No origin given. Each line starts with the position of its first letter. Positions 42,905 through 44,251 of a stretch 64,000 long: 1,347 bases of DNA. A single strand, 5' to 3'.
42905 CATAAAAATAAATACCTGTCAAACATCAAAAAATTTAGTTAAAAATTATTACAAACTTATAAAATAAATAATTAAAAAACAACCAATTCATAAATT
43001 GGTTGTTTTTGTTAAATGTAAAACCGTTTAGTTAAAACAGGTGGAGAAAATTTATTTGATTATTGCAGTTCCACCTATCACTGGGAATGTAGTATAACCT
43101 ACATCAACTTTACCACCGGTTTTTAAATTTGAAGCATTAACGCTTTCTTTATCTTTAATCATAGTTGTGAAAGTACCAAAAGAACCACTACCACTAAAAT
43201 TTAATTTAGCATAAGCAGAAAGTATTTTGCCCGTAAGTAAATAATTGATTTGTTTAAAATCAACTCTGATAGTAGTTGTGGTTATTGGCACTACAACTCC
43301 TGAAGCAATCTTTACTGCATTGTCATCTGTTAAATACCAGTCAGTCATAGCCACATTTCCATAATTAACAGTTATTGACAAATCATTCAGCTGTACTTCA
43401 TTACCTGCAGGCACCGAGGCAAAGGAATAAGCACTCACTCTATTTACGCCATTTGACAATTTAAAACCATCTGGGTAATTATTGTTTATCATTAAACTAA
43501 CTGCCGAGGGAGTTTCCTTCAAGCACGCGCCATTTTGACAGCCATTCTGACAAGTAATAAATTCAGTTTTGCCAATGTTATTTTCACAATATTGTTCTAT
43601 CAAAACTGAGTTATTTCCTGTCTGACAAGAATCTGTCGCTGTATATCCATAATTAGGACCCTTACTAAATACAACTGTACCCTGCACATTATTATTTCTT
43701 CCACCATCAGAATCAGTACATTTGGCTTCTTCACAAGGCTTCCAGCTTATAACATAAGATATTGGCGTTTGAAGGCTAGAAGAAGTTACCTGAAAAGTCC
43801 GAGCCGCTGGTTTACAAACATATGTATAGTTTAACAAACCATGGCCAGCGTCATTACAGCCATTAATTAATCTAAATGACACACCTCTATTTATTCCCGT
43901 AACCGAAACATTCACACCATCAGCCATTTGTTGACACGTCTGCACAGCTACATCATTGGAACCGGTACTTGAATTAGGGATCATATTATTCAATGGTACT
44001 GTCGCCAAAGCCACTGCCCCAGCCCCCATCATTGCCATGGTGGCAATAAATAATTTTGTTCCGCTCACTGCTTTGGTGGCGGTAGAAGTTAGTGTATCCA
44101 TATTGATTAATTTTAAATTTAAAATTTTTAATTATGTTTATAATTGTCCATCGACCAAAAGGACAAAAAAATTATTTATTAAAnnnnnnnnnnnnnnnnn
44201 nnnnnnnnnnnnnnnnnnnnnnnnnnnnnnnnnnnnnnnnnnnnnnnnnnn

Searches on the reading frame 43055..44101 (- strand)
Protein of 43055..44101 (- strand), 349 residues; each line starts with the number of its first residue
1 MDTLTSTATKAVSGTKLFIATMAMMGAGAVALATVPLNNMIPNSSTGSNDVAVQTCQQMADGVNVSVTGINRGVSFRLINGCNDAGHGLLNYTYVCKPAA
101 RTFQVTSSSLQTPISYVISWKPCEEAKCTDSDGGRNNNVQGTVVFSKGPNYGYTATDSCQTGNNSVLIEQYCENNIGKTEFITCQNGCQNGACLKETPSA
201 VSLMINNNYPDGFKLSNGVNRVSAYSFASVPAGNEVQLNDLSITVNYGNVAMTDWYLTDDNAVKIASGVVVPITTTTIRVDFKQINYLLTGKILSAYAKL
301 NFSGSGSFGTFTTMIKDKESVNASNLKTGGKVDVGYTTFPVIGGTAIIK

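Call 3: search_protein_families(library=pfam, proteins=[window:43055-44101:-], max_evalue=0.01)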
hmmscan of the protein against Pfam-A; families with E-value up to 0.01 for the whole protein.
window:43055-44101:- (349 aa): 0 families
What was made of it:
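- On Class-I Clp/Hsp100 (ClpA/ClpB/ClpC): No Clp_N hit (call 3).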

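Call 38: search_protein_families(library=ncbifam, proteins=[window:43055-44101:-], max_evalue=0.1)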
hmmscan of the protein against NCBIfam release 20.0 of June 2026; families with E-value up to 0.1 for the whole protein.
window:43055-44101:- (349 aa): 0 families

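Call 51: find_homologous_proteins(query=window:43055-44101:-, max_evalue=0.001)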
Query window:43055-44101:- (349 aa): 6 proteins with E <= 0.001 among 2985 candidates.
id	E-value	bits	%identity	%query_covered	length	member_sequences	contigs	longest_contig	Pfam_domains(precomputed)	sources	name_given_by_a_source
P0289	4.5e-227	770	100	100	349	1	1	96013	-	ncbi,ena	-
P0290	7.2e-38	149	36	87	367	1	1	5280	-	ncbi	-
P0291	6.5e-12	63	46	35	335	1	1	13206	PF07705.18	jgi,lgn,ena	-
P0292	5.7e-9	54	86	10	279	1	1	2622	-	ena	-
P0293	1.5e-5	42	82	11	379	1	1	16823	-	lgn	-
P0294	2.6e-5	42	33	23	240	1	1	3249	-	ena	-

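Call 54: search_protein_families(library=padloc, proteins=[window:43055-44101:-], max_evalue=0.001)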
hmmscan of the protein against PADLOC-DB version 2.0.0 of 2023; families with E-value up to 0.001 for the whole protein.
window:43055-44101:- (349 aa): 0 families
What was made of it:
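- On Known anti-phage defence ATPases (PADLOC): The partner has no hit (call 54).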

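Call 72: predict_structure(alignment_id=A3)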
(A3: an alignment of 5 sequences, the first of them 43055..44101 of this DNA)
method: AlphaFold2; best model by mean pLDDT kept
length: 349 residues; sequences in the alignment: 5
mean_pLDDT: 38.3   pTM: 0.27
mean pLDDT of the five models: 38.3, 35.6, 35.0, 30.1, 28.1
residues with pLDDT >= 90: 0; 70-90: 32; 50-70: 38; < 50: 279
segments of 3 or more residues with pLDDT < 50: 1-124, 196-349
pLDDT, mean of each block of 10 residues (from residue 1): 31 34 33 25 29 31 35 33 31 27 33 35 55 67 64 68 68 73 70 49 31 29 30 32 35 32 29 34 32 29 32 29 27 26 23
secondary structure, 60 per line:
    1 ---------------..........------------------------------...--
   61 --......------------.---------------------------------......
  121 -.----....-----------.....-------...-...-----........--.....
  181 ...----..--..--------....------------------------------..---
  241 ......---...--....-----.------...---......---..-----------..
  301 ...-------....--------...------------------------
elements in order: H16-25 E63-68 E115-120 E127-130 E142-146 E154-156 E158-160 E166-173 E176-183 E202-205 E241-246 E250-252 E255-258 E271-273 E277-282 E299-303 E311-314
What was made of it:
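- Tried and rejected: AF2 model of the partner from a 5-sequence alignment. pLDDT was 38, unusable beyond 'beta-rich' (call 72).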

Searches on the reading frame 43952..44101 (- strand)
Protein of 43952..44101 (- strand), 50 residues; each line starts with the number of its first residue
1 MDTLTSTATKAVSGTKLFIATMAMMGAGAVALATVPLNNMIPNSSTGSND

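Call 48: find_homologous_proteins(query=A2, max_evalue=10)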
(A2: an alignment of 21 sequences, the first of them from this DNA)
Query A2 (21 sequences): 8000 candidates shared short words with the query, none scored E <= 10.
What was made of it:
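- Tried and rejected: The motif is too short and degenerate for that database size, so this search was wasted (call 48).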

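Call 76: find_related_loci(query=window:43952-44101:-, collection=metagenome_contigs, flank=4000)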
Query window:43952-44101:- (50 aa) in metagenome_contigs; peptide patterns used: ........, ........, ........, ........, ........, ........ (x = any residue, [..] = any of these).
600 stretches matched a pattern (row limit reached: there are more); 1 encode a relative of the query (tblastn E <= 1e-3); 1 distinct loci.
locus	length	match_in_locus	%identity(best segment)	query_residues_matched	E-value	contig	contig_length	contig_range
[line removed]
